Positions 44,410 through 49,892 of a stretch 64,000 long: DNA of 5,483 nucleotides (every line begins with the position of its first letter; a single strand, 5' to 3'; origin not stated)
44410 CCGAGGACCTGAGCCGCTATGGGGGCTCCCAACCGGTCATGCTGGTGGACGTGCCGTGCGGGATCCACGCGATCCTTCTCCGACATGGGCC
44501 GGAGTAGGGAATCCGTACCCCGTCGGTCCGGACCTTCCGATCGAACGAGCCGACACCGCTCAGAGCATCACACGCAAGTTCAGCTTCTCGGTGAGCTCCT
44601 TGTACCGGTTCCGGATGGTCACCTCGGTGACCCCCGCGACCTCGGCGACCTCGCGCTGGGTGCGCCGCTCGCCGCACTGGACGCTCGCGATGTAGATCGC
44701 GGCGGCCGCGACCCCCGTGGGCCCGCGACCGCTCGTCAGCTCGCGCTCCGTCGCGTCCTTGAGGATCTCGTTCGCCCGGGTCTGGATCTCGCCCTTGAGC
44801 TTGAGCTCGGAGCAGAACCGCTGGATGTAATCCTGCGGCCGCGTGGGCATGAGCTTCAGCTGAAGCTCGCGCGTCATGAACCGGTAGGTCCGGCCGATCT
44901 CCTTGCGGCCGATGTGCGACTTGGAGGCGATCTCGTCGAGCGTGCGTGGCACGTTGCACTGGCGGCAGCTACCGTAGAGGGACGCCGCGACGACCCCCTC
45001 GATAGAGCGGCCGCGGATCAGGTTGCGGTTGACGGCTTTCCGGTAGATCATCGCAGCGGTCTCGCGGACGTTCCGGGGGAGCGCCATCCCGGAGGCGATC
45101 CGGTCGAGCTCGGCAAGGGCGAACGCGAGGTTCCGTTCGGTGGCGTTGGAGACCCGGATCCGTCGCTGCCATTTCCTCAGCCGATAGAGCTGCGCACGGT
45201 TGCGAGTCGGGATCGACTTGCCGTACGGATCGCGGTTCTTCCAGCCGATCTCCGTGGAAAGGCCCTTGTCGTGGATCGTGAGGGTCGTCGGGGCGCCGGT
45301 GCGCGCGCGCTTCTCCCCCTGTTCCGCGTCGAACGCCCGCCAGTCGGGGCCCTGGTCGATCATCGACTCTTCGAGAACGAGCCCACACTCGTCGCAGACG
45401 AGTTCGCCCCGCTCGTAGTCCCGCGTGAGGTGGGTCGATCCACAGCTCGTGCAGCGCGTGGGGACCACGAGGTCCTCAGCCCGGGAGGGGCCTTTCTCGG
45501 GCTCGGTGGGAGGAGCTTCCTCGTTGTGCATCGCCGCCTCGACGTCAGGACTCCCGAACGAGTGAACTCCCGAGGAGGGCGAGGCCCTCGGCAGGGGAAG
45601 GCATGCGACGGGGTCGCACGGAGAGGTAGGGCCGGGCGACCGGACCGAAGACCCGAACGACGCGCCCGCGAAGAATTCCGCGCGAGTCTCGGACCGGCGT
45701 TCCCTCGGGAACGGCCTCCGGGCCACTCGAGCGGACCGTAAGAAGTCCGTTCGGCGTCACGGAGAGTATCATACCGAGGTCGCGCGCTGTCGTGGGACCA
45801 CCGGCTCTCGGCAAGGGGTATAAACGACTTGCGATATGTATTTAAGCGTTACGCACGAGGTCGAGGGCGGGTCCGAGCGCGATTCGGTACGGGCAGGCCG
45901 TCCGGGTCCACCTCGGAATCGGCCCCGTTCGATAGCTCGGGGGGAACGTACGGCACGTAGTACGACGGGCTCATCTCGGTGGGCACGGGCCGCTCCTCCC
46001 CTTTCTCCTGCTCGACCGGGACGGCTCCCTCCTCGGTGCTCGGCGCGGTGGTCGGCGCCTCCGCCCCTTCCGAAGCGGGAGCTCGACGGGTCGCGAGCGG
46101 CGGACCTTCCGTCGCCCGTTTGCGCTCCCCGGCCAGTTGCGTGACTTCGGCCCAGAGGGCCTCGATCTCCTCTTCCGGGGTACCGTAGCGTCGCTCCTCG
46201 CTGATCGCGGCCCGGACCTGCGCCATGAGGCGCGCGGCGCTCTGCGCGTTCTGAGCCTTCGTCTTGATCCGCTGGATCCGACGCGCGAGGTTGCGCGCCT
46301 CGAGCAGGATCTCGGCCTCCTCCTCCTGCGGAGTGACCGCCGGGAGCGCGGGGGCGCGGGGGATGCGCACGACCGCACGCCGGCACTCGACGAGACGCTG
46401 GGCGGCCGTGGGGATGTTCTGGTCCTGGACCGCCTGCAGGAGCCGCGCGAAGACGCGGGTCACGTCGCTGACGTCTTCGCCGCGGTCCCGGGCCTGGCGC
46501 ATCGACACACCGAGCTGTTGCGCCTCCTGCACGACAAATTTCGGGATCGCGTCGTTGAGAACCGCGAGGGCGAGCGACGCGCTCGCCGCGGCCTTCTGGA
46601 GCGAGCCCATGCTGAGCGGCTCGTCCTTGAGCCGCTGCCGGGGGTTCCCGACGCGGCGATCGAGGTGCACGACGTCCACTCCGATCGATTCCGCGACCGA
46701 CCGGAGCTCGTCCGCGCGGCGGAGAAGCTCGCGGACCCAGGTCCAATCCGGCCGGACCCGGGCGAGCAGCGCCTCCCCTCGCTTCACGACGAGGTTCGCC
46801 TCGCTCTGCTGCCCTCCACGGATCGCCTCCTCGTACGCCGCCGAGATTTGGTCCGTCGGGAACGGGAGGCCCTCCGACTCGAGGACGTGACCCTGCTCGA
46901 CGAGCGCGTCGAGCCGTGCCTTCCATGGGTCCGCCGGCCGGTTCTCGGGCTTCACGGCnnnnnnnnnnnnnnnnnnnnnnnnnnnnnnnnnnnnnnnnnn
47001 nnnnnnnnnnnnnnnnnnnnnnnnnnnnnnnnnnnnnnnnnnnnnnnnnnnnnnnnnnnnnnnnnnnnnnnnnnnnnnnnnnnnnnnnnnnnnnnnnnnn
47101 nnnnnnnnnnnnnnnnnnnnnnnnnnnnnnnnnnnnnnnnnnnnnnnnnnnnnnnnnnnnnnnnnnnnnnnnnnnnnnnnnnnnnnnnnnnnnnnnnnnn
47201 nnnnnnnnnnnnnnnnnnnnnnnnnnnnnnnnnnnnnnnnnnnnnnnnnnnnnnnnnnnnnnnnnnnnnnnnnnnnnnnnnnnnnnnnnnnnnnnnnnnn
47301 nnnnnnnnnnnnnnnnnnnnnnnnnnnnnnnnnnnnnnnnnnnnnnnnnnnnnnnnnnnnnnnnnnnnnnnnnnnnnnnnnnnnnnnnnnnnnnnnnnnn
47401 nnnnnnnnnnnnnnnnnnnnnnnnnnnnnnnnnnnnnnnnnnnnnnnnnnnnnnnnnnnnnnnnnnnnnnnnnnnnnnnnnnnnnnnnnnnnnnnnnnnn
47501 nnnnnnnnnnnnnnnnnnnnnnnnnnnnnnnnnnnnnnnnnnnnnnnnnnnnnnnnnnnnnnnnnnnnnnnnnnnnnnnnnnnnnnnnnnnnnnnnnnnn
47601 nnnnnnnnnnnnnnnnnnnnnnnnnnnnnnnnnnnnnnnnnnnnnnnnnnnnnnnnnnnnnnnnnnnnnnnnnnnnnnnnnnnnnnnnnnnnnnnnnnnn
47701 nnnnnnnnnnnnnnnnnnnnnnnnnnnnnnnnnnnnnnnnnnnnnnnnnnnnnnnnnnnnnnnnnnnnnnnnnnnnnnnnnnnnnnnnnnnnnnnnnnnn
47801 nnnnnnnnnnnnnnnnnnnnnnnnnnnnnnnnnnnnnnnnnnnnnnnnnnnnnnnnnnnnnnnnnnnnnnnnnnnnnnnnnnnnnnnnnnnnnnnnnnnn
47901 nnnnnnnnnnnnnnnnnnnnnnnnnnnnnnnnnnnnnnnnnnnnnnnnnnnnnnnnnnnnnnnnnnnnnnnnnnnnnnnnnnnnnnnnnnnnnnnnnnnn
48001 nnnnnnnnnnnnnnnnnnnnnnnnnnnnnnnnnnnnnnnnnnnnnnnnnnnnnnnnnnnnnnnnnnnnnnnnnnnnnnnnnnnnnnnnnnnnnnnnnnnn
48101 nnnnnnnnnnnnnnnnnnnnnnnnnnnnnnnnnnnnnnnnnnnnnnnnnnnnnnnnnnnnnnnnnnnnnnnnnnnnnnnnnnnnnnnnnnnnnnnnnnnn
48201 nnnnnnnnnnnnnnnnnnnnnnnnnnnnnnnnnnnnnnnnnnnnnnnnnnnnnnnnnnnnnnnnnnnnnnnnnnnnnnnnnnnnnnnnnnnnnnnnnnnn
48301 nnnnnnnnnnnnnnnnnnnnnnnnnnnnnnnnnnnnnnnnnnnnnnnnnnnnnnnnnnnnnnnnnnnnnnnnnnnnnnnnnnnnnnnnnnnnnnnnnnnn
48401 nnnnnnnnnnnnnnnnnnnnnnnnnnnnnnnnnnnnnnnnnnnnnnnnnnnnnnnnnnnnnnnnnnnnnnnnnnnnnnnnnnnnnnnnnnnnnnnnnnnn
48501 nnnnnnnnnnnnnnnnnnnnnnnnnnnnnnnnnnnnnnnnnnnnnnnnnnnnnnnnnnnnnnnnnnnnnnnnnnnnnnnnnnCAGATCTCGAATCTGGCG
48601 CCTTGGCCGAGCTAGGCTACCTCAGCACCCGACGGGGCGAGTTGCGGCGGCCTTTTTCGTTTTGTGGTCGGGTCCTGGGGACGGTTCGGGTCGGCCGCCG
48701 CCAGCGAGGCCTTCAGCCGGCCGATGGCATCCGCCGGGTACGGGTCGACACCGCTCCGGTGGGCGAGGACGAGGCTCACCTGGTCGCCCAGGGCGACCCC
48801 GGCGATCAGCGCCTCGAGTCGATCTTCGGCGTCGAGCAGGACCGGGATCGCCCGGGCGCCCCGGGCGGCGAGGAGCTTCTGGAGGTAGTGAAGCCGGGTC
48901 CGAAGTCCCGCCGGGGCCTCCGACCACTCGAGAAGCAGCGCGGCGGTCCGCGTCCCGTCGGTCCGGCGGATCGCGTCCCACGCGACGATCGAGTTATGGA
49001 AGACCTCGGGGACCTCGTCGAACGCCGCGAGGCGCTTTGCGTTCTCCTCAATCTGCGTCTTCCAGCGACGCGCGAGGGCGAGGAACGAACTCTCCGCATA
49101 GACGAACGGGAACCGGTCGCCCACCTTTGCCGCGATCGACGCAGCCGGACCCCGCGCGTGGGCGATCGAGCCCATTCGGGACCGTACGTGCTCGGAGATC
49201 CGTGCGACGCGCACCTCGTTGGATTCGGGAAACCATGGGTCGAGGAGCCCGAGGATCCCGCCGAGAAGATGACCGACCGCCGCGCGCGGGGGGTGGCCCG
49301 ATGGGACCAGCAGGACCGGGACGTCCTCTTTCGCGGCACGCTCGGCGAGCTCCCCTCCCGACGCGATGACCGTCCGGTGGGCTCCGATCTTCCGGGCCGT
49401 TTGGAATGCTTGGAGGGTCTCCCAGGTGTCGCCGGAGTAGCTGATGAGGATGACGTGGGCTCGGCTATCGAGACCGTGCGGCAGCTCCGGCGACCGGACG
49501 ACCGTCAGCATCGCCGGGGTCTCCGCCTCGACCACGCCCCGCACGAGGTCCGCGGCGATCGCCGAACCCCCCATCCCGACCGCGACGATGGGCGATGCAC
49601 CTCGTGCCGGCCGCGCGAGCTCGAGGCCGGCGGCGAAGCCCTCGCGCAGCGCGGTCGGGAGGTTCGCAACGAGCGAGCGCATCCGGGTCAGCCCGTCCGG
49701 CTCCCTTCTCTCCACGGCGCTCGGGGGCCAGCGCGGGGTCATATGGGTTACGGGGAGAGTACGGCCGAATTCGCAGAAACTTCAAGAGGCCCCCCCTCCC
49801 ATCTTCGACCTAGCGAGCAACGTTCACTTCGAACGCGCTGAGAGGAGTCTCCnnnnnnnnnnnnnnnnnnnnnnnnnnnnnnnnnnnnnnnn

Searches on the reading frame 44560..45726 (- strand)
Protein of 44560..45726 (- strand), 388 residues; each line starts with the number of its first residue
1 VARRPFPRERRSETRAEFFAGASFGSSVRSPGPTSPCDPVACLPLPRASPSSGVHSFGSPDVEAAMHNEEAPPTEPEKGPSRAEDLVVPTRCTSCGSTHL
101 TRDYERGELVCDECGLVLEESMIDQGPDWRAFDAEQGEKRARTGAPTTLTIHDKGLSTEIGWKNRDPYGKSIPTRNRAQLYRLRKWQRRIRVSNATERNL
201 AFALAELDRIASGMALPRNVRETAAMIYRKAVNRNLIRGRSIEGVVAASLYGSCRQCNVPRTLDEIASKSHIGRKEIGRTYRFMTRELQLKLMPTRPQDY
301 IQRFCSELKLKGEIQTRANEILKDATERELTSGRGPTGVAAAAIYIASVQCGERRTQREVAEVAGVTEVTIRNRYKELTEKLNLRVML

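Call 76: search_protein_families(library=pfam, proteins=[window:44560-45726:-], max_evalue=0.00001)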
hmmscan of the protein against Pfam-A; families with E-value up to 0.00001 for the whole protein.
window:44560-45726:- (388 aa): 2 families
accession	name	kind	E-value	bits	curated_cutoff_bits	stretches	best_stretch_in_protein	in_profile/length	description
PF00382.24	TFIIB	-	3.2e-50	168.6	23.6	2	295-380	6-91/92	Transcription factor TFIIB repeat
PF08271.17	Zn_Ribbon_TF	-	6.7e-17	61.2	29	1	91-132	2-43/43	TFIIB zinc-binding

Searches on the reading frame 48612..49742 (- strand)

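Call 76: search_protein_families(library=pfam, proteins=[window:48612-49742:-], max_evalue=0.00001)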
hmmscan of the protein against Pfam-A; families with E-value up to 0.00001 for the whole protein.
window:48612-49742:- (376 aa): 1 family
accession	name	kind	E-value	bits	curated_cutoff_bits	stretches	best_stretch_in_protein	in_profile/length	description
PF10432.14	bact-PGI_C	-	1.8e-31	109.6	24.5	1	199-347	4-151/151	Bacterial phospho-glucose isomerase C-terminal SIS domain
